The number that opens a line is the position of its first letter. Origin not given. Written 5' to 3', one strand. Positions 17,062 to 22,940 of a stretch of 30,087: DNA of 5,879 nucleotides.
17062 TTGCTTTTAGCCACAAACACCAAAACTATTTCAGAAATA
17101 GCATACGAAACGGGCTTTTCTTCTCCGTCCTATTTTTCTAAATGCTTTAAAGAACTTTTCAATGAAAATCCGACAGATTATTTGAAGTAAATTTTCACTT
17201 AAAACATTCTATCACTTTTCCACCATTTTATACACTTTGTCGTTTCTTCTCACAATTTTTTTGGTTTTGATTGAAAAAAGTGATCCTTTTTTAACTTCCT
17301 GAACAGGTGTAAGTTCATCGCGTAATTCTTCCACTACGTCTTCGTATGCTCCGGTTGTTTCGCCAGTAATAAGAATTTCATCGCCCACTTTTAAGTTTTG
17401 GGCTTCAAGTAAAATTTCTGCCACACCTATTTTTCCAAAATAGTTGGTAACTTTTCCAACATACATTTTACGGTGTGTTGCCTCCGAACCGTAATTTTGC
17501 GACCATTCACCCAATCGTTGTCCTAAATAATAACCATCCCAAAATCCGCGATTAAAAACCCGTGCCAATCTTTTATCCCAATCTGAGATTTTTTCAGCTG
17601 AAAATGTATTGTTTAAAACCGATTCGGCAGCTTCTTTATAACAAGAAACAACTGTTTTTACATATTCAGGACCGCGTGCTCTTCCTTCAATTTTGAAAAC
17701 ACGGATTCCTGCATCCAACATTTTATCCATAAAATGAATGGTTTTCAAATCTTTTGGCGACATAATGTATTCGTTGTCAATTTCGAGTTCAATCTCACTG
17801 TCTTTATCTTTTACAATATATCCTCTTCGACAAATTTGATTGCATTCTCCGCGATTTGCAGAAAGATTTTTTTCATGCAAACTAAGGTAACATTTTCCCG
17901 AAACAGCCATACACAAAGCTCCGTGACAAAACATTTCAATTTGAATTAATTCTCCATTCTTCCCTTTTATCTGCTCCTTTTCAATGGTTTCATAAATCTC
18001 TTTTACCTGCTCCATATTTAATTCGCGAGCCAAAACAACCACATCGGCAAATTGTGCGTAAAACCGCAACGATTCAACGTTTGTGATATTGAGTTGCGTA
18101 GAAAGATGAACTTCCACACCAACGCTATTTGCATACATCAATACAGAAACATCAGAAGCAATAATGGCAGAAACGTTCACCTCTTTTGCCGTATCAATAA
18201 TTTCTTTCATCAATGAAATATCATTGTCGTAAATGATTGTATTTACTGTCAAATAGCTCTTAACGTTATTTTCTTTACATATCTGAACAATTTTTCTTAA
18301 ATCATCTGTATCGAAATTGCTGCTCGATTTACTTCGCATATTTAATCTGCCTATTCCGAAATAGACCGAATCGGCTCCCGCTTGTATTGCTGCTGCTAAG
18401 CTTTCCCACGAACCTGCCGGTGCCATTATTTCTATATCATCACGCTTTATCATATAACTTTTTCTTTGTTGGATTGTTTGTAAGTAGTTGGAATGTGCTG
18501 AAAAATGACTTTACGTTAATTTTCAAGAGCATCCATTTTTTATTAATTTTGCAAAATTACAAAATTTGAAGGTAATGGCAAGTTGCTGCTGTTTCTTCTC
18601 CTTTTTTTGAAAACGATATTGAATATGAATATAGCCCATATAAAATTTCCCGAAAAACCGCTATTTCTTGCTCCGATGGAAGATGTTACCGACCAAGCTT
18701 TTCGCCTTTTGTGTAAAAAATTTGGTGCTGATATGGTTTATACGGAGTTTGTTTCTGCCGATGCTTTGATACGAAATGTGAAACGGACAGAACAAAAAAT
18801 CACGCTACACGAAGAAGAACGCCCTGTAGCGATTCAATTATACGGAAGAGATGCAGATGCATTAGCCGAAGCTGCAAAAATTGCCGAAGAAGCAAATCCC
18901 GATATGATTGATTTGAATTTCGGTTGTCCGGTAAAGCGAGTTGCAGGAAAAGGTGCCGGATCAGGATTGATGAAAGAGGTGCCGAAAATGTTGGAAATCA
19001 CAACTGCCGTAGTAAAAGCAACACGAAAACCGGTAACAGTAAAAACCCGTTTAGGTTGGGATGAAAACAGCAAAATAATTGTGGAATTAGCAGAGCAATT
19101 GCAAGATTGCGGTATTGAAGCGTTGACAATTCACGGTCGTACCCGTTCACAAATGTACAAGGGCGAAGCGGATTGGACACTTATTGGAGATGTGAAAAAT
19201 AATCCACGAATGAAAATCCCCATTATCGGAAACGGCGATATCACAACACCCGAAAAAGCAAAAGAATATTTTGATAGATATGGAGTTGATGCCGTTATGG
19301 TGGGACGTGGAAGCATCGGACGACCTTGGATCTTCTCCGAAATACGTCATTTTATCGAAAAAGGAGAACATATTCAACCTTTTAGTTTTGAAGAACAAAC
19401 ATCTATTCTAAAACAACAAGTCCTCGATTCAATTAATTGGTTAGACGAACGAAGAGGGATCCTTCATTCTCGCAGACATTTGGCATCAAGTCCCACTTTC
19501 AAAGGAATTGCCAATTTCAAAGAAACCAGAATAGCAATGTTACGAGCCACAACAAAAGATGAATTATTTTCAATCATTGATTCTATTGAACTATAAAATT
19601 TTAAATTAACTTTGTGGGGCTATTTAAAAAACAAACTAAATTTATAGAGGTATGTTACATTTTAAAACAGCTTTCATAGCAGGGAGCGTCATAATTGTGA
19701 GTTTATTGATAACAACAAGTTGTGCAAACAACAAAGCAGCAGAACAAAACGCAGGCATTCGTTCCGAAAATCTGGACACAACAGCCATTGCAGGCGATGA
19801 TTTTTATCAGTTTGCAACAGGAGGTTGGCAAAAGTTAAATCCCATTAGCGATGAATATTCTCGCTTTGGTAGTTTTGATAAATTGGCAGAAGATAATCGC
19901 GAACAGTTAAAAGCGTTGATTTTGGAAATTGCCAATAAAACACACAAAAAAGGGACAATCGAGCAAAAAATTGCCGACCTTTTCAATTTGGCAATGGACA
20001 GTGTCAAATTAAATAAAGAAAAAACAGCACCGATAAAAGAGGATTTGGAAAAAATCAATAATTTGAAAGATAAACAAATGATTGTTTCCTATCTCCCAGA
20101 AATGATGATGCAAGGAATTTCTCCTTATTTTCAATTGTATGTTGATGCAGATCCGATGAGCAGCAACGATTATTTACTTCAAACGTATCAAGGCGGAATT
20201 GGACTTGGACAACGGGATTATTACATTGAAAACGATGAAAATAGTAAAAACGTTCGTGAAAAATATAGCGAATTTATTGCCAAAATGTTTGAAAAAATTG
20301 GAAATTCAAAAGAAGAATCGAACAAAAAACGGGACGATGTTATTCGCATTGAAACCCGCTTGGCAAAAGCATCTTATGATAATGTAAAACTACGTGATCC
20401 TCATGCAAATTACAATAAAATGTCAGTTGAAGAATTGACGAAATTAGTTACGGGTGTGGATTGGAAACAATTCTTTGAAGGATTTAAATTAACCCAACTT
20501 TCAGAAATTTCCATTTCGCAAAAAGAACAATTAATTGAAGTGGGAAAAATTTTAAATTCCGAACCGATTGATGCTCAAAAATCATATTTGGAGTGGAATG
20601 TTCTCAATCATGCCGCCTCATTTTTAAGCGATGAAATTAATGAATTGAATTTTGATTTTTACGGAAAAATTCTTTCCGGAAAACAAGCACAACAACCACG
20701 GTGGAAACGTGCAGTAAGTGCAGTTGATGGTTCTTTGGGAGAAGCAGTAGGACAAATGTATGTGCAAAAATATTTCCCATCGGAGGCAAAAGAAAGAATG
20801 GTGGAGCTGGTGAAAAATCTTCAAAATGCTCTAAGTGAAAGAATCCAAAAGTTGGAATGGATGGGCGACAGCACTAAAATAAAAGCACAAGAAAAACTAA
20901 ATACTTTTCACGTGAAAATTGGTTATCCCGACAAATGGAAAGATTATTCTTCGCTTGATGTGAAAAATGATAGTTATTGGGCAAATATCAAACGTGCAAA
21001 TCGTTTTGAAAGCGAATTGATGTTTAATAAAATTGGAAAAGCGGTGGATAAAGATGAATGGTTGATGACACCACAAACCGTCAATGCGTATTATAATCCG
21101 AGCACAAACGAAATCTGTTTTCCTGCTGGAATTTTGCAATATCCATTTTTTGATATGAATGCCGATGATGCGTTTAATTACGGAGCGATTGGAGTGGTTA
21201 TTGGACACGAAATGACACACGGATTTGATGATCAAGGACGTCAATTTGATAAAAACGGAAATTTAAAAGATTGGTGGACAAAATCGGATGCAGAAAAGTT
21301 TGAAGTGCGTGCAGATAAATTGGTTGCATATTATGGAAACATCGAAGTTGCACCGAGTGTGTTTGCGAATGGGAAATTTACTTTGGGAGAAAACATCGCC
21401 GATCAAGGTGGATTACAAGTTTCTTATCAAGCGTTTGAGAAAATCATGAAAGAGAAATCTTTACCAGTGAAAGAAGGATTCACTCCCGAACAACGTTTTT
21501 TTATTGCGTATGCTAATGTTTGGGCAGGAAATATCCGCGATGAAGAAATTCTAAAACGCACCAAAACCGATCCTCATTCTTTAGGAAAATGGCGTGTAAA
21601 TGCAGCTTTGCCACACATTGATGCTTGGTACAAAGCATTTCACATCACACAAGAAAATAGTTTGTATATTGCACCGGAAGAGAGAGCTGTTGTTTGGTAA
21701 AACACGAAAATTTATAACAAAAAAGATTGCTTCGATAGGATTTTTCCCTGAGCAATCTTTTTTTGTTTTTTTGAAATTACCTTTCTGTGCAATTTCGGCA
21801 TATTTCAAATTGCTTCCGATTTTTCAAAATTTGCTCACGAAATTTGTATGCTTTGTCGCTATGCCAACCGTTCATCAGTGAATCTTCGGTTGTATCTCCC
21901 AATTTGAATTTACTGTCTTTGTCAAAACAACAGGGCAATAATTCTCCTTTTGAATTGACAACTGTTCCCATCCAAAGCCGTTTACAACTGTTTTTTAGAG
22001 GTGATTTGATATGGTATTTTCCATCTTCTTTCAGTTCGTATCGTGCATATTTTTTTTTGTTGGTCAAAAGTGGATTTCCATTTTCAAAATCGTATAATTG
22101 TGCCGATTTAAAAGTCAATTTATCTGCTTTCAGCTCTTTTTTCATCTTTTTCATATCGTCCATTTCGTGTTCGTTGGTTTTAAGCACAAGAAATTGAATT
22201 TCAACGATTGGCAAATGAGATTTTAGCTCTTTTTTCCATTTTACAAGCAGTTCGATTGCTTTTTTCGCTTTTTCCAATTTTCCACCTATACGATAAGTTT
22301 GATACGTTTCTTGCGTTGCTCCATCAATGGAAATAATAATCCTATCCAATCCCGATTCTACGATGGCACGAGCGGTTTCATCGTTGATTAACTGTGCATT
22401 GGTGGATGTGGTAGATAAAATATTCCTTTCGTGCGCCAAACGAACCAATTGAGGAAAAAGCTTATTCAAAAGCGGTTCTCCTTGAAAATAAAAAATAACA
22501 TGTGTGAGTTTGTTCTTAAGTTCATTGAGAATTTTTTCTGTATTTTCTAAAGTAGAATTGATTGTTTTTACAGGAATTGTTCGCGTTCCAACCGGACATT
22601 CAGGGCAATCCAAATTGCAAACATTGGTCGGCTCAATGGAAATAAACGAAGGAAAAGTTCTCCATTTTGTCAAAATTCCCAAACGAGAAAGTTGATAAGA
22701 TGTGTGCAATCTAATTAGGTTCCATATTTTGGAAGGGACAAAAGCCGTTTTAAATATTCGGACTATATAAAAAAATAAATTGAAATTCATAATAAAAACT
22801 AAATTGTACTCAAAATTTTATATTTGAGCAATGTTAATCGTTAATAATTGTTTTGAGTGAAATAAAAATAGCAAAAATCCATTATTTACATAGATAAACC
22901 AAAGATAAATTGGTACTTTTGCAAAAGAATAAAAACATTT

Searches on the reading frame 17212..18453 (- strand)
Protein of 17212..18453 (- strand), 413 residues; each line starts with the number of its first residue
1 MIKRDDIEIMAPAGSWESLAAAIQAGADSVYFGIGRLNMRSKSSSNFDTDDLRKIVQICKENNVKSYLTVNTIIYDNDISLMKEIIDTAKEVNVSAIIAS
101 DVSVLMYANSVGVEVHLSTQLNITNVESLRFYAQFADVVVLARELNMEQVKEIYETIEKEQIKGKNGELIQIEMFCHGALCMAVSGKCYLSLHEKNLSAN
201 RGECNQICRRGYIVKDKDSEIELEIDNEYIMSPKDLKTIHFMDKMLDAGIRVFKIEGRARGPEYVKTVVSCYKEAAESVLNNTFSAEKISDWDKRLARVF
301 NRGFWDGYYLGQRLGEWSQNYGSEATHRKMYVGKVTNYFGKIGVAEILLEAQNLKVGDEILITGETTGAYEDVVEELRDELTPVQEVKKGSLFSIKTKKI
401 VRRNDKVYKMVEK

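Call 22: search_protein_families(library=pfam, proteins=[window:17212-18453:-], max_evalue=0.001)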
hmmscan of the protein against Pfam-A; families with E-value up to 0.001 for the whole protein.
window:17212-18453:- (413 aa): 1 family
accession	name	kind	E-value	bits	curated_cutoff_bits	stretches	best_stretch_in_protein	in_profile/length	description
PF01136.24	Peptidase_U32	-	1.9e-64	217.6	22.4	1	82-312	4-230/233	Peptidase family U32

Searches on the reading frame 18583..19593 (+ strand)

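Call 22: search_protein_families(library=pfam, proteins=[window:18583-19593:+], max_evalue=0.001)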
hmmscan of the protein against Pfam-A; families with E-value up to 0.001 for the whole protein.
window:18583-19593:+ (337 aa): 3 families
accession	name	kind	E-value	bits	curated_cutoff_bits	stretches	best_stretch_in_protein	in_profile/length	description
PF01207.24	Dus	-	7.6e-88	295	20.4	1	29-318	2-291/311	Dihydrouridine synthase (Dus)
PF01180.27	DHO_dh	-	3e-06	27.1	27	0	67-183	84-191/291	Dihydroorotate dehydrogenase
PF04131.20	NanE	-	1.4e-05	24.9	27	1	181-248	118-179/192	Putative N-acetylmannosamine-6-phosphate epimerase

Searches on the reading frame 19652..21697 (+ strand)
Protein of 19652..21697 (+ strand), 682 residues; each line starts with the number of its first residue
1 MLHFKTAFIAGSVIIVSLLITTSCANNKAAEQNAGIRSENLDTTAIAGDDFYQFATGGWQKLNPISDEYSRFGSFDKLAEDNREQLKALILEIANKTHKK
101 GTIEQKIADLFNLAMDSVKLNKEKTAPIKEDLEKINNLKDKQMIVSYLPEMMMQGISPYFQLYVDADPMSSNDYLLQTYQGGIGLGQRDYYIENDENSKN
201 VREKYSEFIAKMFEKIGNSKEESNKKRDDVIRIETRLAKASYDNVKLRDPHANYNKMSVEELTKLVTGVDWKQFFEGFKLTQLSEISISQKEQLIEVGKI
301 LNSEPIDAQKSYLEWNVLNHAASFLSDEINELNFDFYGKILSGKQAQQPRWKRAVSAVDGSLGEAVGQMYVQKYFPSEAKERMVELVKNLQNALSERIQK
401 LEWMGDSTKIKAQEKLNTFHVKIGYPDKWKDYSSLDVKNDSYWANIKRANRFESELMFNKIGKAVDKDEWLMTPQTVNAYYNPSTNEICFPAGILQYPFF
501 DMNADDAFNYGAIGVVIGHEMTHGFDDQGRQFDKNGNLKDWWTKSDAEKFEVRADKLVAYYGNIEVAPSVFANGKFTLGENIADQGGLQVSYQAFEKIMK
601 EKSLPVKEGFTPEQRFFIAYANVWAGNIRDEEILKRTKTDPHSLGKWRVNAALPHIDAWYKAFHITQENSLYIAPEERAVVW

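Call 22: search_protein_families(library=pfam, proteins=[window:19652-21697:+], max_evalue=0.001)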
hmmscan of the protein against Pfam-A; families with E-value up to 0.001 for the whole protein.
window:19652-21697:+ (682 aa): 2 families
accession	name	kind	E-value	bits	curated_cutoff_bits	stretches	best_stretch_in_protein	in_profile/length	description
PF05649.18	Peptidase_M13_N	-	2.2e-119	399.7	32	1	48-426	2-381/381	Peptidase family M13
PF01431.27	Peptidase_M13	-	2.7e-70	236.6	24.5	1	478-678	1-204/205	Peptidase family M13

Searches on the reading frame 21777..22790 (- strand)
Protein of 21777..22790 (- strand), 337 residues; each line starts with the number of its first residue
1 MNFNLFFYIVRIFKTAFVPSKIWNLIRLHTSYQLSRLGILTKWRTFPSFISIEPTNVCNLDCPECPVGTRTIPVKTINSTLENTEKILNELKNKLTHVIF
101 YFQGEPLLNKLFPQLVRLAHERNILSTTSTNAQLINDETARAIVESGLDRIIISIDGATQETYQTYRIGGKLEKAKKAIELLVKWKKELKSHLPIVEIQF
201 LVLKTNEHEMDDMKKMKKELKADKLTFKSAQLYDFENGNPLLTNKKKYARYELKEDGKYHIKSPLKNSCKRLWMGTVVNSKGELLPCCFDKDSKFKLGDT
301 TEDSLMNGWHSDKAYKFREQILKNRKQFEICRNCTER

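Call 22: search_protein_families(library=pfam, proteins=[window:21777-22790:-], max_evalue=0.001)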
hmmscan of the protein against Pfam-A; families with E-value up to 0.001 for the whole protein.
window:21777-22790:- (337 aa): 3 families
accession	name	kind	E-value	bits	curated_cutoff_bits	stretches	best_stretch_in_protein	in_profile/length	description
PF04055.27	Radical_SAM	-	4.8e-20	72.8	29.5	1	52-184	1-138/166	Radical SAM superfamily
PF13186.11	SPASM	-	3.4e-14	53.3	21.5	1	269-335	1-67/67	Iron-sulfur cluster-binding domain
PF13353.11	Fer4_12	-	0.00086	20.1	22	0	58-164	15-122/137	4Fe-4S single cluster domain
